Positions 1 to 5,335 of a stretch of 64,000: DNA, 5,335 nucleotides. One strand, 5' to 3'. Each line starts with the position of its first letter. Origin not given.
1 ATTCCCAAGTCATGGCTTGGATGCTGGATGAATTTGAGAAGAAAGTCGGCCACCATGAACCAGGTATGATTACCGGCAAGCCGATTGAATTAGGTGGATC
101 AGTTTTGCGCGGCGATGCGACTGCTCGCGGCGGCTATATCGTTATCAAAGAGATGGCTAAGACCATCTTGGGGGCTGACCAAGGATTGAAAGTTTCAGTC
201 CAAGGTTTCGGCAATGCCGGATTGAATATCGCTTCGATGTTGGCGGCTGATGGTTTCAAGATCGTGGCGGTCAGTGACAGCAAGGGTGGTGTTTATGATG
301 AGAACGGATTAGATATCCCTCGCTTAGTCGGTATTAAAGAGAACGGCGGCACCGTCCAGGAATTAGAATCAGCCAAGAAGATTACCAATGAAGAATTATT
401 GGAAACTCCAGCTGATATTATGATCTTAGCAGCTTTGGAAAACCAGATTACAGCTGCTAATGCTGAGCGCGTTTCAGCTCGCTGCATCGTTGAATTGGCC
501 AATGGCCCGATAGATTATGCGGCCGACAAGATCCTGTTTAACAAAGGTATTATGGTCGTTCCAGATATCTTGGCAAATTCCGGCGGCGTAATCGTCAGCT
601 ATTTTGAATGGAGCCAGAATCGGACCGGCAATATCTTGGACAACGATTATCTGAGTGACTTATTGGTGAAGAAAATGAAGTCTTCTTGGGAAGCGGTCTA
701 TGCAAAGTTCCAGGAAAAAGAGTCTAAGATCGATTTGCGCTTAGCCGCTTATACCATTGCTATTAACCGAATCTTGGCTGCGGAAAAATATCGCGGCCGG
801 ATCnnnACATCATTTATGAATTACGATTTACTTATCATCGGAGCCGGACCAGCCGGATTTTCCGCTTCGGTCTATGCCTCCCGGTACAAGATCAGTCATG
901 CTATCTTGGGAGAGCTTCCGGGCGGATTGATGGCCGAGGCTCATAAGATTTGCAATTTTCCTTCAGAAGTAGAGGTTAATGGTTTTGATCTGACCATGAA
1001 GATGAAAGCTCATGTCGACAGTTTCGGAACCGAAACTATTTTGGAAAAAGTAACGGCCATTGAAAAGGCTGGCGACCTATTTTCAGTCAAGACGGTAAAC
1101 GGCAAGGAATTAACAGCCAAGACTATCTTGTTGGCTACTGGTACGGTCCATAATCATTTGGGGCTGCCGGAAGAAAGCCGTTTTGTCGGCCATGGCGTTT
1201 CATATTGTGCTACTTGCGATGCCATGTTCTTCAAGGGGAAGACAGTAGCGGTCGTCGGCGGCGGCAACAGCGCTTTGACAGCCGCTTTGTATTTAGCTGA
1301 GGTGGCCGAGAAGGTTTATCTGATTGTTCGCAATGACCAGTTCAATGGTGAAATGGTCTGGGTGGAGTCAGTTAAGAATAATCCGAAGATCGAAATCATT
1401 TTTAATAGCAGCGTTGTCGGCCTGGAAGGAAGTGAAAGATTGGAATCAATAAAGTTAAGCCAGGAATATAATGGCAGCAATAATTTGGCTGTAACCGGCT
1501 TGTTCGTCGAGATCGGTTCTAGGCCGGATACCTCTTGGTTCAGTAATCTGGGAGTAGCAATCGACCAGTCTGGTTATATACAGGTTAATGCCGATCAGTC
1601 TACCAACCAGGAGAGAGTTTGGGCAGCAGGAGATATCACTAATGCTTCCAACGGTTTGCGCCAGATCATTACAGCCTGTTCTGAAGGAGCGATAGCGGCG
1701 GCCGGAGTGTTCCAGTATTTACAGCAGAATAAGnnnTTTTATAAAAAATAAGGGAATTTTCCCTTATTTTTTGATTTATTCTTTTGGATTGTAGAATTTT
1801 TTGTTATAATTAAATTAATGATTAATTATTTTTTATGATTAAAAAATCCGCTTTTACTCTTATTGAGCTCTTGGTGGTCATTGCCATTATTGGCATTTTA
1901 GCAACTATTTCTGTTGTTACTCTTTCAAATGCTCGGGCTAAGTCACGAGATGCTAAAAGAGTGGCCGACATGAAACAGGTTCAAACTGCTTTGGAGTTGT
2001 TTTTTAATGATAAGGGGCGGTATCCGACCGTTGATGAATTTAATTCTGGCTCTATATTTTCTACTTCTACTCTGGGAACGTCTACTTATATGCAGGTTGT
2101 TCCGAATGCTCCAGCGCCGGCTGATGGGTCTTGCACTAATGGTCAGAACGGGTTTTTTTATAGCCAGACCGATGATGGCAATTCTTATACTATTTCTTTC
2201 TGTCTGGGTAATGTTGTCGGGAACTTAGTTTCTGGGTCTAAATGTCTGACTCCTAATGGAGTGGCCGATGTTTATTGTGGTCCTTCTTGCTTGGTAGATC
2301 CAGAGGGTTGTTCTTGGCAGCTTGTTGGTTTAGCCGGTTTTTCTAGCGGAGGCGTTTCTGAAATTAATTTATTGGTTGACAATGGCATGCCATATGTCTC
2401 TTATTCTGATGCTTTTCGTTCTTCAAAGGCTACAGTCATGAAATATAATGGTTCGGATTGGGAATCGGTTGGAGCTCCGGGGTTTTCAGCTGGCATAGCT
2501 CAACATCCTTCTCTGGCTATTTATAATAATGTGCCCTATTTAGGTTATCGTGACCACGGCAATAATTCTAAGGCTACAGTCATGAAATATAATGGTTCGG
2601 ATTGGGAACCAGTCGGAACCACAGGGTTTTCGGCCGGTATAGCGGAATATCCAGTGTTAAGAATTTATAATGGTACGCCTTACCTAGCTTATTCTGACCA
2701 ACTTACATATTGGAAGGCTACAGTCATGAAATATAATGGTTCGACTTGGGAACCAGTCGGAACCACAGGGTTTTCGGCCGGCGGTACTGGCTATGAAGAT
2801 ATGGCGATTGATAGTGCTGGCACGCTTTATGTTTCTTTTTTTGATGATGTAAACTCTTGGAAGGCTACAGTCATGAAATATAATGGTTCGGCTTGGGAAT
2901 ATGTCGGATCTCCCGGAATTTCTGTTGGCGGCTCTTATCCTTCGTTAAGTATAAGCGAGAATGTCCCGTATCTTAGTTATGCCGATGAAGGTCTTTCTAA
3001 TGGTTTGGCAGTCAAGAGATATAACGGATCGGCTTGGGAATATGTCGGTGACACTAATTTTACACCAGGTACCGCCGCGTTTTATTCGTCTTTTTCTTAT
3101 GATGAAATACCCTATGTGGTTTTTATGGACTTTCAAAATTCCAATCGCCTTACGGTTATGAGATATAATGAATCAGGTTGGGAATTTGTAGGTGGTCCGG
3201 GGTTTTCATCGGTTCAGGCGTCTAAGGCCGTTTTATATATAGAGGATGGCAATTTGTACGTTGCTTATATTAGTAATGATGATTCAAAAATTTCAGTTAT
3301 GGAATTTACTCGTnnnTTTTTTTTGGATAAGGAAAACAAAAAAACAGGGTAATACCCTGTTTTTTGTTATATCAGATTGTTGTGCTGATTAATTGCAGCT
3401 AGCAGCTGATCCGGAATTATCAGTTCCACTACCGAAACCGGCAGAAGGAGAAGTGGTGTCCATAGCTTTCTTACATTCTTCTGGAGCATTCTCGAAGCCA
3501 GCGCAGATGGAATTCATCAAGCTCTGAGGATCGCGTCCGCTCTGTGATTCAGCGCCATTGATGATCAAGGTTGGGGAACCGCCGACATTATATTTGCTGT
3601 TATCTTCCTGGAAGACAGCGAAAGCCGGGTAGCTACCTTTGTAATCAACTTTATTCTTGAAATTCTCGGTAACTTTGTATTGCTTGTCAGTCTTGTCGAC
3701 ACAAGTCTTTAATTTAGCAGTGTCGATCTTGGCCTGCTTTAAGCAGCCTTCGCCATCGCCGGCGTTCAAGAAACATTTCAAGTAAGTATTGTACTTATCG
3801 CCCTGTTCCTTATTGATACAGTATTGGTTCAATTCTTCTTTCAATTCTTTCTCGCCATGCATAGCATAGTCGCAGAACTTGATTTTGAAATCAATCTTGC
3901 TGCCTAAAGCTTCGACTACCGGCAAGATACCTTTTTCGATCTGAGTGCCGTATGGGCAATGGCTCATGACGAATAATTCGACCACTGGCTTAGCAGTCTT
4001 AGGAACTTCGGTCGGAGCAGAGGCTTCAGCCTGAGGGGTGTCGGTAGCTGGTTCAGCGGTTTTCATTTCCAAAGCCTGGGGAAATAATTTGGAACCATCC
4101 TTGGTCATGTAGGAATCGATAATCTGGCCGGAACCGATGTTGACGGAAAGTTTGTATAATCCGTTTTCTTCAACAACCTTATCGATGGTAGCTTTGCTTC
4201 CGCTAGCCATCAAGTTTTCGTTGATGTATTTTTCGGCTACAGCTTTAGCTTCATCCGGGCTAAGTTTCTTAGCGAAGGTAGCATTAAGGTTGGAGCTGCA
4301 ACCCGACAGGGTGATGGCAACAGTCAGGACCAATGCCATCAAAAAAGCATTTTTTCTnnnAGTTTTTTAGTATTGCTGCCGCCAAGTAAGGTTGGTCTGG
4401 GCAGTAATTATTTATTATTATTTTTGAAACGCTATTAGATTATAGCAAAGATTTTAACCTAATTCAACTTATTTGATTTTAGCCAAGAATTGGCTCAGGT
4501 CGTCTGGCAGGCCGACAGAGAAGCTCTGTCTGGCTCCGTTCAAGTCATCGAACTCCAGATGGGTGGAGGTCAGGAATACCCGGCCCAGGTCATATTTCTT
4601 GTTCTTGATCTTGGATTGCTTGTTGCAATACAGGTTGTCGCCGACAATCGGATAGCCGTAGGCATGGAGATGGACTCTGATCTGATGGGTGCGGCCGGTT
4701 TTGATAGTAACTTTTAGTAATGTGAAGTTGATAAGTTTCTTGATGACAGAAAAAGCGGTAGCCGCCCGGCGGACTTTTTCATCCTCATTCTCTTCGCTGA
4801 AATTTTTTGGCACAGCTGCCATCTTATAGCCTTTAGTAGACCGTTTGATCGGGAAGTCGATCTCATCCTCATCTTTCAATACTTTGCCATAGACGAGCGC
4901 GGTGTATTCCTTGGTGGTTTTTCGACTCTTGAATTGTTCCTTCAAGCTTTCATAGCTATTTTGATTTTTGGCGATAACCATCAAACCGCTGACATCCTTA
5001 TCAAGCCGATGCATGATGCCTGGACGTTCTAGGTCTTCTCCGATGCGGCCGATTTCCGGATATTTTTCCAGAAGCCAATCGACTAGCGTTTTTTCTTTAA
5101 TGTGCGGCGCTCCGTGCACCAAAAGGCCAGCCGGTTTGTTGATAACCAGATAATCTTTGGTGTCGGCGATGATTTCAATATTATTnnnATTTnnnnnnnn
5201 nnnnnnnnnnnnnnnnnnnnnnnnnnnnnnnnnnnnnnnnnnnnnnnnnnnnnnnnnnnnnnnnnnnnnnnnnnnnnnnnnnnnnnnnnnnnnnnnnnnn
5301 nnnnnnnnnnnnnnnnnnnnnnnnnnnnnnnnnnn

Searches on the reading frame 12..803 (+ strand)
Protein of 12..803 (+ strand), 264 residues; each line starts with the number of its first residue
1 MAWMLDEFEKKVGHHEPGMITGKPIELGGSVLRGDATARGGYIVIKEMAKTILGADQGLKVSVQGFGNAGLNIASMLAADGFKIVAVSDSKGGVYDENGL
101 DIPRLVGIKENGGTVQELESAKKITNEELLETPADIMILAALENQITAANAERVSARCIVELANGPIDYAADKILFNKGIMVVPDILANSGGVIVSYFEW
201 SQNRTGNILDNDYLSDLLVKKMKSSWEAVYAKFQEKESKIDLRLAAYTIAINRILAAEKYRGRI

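Call 8: search_protein_families(library=pfam, proteins=[window:12-803:+], max_evalue=0.001)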
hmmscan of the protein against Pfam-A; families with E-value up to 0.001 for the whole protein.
window:12-803:+ (264 aa): 1 family
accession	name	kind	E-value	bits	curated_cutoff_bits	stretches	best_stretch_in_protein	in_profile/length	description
PF00208.27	ELFV_dehydrog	-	7.4e-69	232.6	23.4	1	28-262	1-241/241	Glutamate/Leucine/Phenylalanine/Valine dehydrogenase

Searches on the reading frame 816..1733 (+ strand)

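Call 8: search_protein_families(library=pfam, proteins=[window:816-1733:+], max_evalue=0.001)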
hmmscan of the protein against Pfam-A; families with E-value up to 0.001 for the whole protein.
window:816-1733:+ (306 aa): 12 families
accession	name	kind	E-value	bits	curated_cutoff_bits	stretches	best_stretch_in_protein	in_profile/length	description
PF07992.20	Pyr_redox_2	-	2.5e-46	158.9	26.1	1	3-291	1-291/291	Pyridine nucleotide-disulphide oxidoreductase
PF13738.12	Pyr_redox_3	-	3.2e-21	76.3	30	1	77-272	102-305/305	Pyridine nucleotide-disulphide oxidoreductase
PF00070.33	Pyr_redox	-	2.2e-10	41.4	22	1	144-215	2-80/82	Pyridine nucleotide-disulphide oxidoreductase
PF03486.20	HI0933_like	-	1.4e-06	28.4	50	0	4-29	2-27/244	HI0933-like protein Rossmann domain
PF01266.30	DAO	-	2.1e-06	28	27.9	0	144-177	2-35/353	FAD dependent oxidoreductase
PF01134.28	GIDA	-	3.5e-06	26.8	22.1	0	144-189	2-47/391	Glucose inhibited division protein A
PF00890.30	FAD_binding_2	-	3.9e-06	26.8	20.4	0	144-182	2-40/414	FAD binding domain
PF01946.23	Thi4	-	9.6e-06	25.4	26.2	0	142-178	18-55/235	Thi4 family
PF12831.13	FAD_oxidored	-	9.7e-05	22.3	27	0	144-176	2-34/416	FAD dependent oxidoreductase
PF13450.12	NAD_binding_8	-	0.00012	22.7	21.9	0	7-41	1-37/68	NAD(P)-binding Rossmann-like domain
PF13454.12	NAD_binding_9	-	0.00024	21.6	21.8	0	72-110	116-154/155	FAD-NAD(P)-binding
PF13434.12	Lys_Orn_oxgnase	-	0.00047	19.8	21.3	0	77-176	119-225/339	L-lysine 6-monooxygenase/L-ornithine 5-monooxygenase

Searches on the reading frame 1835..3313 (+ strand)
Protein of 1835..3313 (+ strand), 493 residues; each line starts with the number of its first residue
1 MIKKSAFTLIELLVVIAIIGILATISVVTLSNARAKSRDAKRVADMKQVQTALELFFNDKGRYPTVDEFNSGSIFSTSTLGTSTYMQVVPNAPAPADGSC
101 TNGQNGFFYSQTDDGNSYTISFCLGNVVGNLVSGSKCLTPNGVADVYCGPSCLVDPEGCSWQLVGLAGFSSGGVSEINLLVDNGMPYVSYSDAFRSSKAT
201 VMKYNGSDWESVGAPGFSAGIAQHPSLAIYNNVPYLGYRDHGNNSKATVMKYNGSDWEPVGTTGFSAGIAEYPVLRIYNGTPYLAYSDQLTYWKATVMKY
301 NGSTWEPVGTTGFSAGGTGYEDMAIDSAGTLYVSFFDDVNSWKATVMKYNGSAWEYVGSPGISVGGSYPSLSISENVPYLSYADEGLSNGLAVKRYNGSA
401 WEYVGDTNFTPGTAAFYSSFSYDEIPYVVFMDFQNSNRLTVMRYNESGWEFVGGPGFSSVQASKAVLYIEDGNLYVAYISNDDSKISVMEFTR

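Call 8: search_protein_families(library=pfam, proteins=[window:1835-3313:+], max_evalue=0.001)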
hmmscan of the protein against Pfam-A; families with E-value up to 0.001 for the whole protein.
window:1835-3313:+ (493 aa): 2 families
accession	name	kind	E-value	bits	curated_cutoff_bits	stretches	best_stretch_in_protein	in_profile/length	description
PF07963.17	N_methyl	-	7.3e-07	28.9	21.2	1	3-26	3-26/27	Prokaryotic N-terminal methylation motif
PF19565.4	DUF6087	-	5.2e-06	27.1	27.1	0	248-263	45-60/99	Family of unknown function (DUF6087)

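Call 77: search_protein_families(library=ncbifam, proteins=[window:1835-3313:+], max_evalue=0.001)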
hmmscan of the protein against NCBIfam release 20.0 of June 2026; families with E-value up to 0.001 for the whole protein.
window:1835-3313:+ (493 aa): 7 families
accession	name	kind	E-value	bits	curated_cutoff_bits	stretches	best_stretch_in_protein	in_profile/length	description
TIGR01710.1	typeII_sec_gspG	equivalog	2.7e-11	43.7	88.85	1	6-68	2-64/134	type II secretion system major pseudopilin GspG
NF041775.1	typeIV_PilA_Myxo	equivalog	7.6e-11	42.4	400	1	5-65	11-71/214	type IV pilin protein PilA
NF040999.1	pilin_ComGC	equivalog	2e-08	34.3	75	1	5-77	2-74/84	competence type IV pilus major pilin ComGC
TIGR02532.1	IV_pilin_GFxxxE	domain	4.6e-07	29.4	16.3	1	5-25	2-22/24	prepilin-type N-terminal cleavage/methylation domain-containing protein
TIGR01708.2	typeII_sec_gspH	equivalog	1.2e-06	28.7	80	1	7-43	4-39/169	type II secretion system minor pseudopilin GspH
NF007862.0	PRK10574.1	equivalog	1.3e-05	25.3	138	1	1-68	1-68/145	prepilin peptidase-dependent pilin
TIGR02596.1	TIGR02596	subfamily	0.0002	21.5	70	1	7-41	1-38/196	Verru_Chthon cassette protein D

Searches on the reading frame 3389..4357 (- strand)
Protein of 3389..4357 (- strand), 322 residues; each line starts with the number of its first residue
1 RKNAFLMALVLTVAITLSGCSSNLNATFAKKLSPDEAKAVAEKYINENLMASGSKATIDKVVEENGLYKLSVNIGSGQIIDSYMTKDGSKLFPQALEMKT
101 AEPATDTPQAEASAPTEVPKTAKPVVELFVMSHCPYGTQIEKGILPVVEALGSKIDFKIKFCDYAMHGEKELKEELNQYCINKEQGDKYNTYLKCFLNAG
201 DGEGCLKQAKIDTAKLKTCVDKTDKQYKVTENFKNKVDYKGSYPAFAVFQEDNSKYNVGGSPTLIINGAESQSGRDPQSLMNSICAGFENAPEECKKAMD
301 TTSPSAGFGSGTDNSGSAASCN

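Call 8: search_protein_families(library=pfam, proteins=[window:3389-4357:-], max_evalue=0.001)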
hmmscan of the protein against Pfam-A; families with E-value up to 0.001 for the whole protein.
window:3389-4357:- (322 aa): 1 family
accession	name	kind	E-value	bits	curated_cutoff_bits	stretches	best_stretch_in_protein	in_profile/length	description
PF13462.12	Thioredoxin_4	-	0.00081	20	23.2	0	121-279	12-158/165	Thioredoxin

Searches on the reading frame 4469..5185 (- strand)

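Call 8: search_protein_families(library=pfam, proteins=[window:4469-5185:-], max_evalue=0.001)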
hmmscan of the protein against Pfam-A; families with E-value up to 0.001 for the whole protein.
window:4469-5185:- (238 aa): 1 family
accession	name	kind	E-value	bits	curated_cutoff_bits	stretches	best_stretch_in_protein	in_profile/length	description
PF00849.27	PseudoU_synth_2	-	2.8e-33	115.7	26.8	1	11-175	1-152/152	RNA pseudouridylate synthase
